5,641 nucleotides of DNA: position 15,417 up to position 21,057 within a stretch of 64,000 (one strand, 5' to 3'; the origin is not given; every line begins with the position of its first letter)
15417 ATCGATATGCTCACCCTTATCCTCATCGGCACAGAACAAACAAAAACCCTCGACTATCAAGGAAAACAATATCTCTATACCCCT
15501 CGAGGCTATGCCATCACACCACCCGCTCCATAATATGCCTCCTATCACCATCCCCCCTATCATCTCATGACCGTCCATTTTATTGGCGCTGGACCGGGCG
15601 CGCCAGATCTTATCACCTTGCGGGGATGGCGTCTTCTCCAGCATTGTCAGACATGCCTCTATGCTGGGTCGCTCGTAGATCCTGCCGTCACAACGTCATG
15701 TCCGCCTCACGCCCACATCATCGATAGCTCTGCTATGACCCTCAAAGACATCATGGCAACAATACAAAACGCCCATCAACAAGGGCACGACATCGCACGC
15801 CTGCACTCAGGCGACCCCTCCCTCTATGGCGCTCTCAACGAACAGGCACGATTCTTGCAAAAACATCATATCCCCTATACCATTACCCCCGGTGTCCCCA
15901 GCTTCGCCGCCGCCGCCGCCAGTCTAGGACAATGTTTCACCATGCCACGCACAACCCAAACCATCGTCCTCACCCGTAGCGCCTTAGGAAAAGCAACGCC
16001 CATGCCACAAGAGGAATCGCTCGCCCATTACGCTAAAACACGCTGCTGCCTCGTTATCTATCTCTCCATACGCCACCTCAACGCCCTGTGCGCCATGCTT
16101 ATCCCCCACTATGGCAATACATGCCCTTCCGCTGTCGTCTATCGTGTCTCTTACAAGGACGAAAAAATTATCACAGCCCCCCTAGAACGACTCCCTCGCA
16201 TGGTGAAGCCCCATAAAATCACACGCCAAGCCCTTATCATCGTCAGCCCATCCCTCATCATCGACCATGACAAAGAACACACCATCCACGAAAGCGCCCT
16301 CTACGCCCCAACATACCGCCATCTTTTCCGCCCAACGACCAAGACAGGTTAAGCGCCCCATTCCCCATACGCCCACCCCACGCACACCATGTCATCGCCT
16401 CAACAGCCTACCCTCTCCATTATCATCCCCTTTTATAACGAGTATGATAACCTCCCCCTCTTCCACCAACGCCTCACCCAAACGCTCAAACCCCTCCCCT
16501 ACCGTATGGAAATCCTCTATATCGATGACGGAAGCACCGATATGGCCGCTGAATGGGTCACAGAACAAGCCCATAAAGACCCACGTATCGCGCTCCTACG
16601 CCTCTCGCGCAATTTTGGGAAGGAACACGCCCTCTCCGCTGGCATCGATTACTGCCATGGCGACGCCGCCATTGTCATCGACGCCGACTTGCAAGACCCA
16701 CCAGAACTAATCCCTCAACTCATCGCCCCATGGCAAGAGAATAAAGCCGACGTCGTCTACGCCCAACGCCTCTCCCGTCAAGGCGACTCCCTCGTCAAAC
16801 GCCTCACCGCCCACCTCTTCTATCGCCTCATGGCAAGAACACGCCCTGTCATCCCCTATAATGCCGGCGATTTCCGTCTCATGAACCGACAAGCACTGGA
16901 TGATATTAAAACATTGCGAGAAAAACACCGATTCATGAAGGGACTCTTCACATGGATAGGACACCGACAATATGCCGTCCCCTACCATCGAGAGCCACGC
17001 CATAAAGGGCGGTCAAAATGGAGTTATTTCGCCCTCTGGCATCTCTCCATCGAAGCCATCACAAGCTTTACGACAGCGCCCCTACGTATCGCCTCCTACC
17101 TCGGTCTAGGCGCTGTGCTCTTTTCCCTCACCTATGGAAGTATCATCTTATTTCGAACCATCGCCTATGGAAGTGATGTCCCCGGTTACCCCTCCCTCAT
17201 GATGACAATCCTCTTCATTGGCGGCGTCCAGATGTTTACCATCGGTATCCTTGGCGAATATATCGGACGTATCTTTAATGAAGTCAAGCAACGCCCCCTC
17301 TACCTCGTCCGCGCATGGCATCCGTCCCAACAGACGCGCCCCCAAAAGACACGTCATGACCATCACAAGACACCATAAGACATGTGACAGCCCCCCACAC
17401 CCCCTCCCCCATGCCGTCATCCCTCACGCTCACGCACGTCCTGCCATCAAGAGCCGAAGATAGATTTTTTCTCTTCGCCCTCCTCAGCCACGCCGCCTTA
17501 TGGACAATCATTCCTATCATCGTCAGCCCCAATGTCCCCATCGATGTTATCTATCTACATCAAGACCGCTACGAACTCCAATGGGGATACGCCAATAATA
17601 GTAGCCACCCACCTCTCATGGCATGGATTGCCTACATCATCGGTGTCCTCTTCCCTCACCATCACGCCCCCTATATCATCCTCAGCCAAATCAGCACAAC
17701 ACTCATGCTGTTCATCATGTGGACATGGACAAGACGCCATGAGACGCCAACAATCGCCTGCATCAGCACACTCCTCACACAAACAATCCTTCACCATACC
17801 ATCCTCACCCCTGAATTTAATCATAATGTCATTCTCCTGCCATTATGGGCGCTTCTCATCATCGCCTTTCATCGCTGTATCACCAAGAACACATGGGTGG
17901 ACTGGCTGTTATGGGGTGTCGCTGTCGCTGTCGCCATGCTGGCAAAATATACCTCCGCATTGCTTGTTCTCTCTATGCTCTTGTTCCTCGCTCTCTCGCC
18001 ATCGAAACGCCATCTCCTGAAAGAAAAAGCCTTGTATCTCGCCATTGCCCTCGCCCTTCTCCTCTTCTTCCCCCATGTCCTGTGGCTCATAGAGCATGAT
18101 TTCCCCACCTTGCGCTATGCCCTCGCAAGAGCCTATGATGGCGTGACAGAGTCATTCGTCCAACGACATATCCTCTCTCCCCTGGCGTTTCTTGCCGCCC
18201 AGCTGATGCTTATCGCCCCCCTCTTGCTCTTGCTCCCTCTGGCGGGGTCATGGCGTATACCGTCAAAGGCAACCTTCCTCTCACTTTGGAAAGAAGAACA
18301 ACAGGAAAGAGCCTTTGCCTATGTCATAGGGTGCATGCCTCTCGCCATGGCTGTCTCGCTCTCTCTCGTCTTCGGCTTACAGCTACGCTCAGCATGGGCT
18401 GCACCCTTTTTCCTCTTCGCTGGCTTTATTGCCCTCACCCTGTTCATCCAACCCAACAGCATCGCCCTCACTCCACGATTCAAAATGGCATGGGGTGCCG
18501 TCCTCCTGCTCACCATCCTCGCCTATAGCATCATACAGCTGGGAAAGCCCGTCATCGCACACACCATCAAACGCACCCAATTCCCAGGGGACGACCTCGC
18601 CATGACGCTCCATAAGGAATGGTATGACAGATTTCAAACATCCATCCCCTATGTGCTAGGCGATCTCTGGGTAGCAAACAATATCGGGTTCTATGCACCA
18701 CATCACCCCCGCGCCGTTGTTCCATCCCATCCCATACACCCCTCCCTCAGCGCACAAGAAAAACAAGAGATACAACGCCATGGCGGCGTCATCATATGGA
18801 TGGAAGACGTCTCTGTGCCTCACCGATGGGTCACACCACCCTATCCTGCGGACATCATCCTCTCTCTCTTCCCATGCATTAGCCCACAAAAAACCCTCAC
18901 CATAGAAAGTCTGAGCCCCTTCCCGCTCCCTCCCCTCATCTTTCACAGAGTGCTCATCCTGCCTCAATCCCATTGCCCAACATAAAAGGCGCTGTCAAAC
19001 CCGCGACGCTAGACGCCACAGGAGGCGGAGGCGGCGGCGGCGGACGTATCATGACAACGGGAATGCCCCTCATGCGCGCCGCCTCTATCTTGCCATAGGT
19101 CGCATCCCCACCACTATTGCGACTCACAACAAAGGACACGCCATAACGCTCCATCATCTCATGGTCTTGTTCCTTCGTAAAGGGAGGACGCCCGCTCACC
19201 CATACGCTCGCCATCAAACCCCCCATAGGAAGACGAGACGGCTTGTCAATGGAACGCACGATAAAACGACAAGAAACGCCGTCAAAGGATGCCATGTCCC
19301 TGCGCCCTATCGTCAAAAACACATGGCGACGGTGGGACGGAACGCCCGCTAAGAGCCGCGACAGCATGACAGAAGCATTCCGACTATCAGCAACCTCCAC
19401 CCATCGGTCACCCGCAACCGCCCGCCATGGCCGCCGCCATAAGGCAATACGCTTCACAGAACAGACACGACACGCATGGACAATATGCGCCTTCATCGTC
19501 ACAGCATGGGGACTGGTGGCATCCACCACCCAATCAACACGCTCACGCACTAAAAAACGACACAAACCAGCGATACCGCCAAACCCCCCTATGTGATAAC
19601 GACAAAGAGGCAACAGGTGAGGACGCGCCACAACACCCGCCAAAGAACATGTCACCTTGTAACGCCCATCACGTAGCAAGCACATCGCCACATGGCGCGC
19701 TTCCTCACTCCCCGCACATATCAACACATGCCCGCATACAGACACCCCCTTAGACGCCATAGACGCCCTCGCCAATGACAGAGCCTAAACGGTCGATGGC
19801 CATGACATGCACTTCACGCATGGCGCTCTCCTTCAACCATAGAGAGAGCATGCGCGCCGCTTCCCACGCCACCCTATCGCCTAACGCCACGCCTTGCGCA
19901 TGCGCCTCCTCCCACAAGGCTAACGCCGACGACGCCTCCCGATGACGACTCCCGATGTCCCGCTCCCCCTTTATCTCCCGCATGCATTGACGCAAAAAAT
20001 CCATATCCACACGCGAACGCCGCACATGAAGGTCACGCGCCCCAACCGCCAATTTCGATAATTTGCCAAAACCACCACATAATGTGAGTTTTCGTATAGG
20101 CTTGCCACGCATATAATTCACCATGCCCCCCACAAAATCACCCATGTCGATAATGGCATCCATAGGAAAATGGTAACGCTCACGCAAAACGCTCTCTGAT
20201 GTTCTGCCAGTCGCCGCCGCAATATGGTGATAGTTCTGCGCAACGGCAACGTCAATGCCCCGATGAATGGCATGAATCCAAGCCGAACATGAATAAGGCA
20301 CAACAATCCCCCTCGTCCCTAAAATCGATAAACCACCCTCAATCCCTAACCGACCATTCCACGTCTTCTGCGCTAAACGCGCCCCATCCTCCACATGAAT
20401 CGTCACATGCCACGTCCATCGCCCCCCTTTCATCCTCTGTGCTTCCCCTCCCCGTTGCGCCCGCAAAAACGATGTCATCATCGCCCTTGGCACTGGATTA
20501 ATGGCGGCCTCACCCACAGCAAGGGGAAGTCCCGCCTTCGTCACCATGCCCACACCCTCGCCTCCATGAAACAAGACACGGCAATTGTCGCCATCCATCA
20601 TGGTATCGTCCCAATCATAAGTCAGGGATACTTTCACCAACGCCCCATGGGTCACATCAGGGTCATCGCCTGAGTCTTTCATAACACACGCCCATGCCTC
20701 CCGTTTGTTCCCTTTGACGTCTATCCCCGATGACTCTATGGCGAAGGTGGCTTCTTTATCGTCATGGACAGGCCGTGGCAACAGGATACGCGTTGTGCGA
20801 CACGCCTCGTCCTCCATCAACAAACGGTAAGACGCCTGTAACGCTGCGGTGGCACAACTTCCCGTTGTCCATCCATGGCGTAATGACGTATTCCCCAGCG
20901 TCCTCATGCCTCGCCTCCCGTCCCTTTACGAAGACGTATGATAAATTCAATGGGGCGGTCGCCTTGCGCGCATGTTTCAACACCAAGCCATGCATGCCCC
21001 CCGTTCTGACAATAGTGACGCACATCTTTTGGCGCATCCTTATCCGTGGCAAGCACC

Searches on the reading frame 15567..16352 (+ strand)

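Call 55: search_protein_families(library=pfam, proteins=[window:15567-16352:+], max_evalue=0.00001)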
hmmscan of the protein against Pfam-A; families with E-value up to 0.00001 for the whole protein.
window:15567-16352:+ (261 aa): 1 family
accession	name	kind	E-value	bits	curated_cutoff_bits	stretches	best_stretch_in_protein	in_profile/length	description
PF00590.25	TP_methylase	-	1.4e-42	146.5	27.8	1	2-209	1-211/212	Tetrapyrrole (Corrin/Porphyrin) Methylases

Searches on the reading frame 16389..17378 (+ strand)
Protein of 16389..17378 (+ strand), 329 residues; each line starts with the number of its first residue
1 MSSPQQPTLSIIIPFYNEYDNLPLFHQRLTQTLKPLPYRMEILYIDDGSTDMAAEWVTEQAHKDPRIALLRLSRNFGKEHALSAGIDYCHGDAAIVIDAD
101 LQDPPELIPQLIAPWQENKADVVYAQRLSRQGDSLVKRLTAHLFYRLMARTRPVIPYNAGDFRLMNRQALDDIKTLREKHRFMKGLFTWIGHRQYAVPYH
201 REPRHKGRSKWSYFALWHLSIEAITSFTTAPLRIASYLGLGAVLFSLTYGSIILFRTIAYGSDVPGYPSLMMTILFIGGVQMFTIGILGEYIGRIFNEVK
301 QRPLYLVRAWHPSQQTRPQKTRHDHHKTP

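Call 55: search_protein_families(library=pfam, proteins=[window:16389-17378:+], max_evalue=0.00001)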
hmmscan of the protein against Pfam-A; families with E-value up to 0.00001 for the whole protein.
window:16389-17378:+ (329 aa): 2 families
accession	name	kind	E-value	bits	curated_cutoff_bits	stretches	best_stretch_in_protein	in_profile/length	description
PF00535.33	Glycos_transf_2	-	4.1e-34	118.4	23.3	1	10-173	1-167/168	Glycosyl transferase family 2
PF13641.12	Glyco_tranf_2_3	-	1.7e-07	31.9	27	1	7-179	1-180/230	Glycosyltransferase like family 2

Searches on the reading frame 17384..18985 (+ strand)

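Call 55: search_protein_families(library=pfam, proteins=[window:17384-18985:+], max_evalue=0.00001)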
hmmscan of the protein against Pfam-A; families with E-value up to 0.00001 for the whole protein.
window:17384-18985:+ (533 aa): 1 family
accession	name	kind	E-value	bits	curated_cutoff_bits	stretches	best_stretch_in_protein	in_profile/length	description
PF13231.12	PMT_2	-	2.9e-30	106.1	26.1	1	74-234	1-160/160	Dolichyl-phosphate-mannose-protein mannosyltransferase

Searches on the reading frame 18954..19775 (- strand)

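Call 55: search_protein_families(library=pfam, proteins=[window:18954-19775:-], max_evalue=0.00001)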
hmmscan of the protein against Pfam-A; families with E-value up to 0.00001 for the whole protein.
window:18954-19775:- (273 aa): 1 family
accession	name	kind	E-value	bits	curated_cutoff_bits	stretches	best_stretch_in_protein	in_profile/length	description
PF02571.20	CbiJ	-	5.2e-50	170.6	28.6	1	16-250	1-219/234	Precorrin-6x reductase CbiJ/CobK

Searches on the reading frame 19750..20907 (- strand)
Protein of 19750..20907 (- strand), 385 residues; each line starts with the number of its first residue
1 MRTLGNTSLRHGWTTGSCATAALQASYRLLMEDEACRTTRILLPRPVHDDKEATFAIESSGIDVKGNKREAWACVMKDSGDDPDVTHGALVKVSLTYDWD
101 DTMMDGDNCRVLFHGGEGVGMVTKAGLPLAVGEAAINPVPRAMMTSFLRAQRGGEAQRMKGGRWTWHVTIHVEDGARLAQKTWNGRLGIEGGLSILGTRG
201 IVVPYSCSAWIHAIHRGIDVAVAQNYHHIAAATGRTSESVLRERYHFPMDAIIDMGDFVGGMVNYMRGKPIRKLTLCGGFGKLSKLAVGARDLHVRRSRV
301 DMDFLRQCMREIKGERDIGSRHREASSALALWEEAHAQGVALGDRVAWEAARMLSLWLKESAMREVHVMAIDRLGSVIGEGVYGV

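Call 55: search_protein_families(library=pfam, proteins=[window:19750-20907:-], max_evalue=0.00001)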
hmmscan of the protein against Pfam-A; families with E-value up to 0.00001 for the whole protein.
window:19750-20907:- (385 aa): 1 family
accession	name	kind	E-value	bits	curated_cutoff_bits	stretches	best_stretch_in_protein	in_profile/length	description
PF01888.22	CbiD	-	6.3e-78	262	25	1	9-289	1-254/254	CbiD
